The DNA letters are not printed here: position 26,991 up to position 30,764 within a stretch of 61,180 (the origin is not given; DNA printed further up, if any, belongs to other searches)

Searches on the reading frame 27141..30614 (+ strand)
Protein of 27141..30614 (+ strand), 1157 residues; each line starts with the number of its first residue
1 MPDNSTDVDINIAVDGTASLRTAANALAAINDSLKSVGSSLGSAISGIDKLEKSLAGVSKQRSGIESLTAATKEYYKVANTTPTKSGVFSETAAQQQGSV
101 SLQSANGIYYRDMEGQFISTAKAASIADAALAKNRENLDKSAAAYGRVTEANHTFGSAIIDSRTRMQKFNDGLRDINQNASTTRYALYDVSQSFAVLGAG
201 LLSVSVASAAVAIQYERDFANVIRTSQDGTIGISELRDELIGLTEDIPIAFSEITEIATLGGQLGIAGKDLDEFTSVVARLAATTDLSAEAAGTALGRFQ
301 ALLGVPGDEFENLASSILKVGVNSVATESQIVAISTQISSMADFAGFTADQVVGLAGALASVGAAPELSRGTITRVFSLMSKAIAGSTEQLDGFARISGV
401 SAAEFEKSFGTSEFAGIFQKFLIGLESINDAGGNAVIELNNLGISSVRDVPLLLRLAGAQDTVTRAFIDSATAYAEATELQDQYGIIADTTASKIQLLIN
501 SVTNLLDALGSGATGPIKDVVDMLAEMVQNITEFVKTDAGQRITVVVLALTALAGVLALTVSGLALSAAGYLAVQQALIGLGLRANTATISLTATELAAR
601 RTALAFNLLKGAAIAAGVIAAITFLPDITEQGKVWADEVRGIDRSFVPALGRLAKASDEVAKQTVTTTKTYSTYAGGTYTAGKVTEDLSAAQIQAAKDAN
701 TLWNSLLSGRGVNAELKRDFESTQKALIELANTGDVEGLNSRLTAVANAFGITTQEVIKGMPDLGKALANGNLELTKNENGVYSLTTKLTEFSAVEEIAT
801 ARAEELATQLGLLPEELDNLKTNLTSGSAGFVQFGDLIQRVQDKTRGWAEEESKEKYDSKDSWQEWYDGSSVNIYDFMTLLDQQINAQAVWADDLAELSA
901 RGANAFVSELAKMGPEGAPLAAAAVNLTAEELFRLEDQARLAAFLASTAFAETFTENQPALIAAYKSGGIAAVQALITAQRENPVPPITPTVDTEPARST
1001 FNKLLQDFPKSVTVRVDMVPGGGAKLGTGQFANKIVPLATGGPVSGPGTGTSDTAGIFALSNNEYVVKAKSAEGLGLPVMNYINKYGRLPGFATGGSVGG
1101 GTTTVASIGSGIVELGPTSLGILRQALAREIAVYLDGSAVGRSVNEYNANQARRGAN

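Call 18: search_protein_families(library=phrogs, max_evalue=0.001, proteins=[window:27141-30614:+])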
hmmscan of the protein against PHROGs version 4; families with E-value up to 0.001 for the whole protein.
window:27141-30614:+ (1157 aa): 11 families
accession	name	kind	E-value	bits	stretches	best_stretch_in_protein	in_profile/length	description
phrog_17594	-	tail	4.3e-95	320.5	2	119-611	96-587/1582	tail length tape measure protein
phrog_13339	-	tail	1.1e-57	196.3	1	149-769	25-639/2156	tail length tape measure protein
phrog_28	-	tail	4.4e-36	125.9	1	16-623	108-664/1228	tail length tape measure protein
phrog_23108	-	tail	5.8e-33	114.6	1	191-659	426-888/1552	tail length tape measure protein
phrog_17321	-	unknown function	1.2e-25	90.2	2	208-383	86-268/1484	-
phrog_14441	-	tail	3.6e-17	63.9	1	195-367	61-233/241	tail length tape measure protein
phrog_1272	-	tail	3.8e-14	52.4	1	24-625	97-665/1606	tail length tape measure protein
phrog_1293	-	tail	2.1e-07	30.2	1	18-580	22-549/1424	tail length tape measure protein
phrog_4704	-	tail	5e-06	26.4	1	19-619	25-617/625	tail length tape measure protein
phrog_17727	-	tail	7.7e-06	26.2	1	421-569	65-204/443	tail length tape measure protein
phrog_167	-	tail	3.6e-05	22.7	1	24-608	144-667/1555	tail length tape measure protein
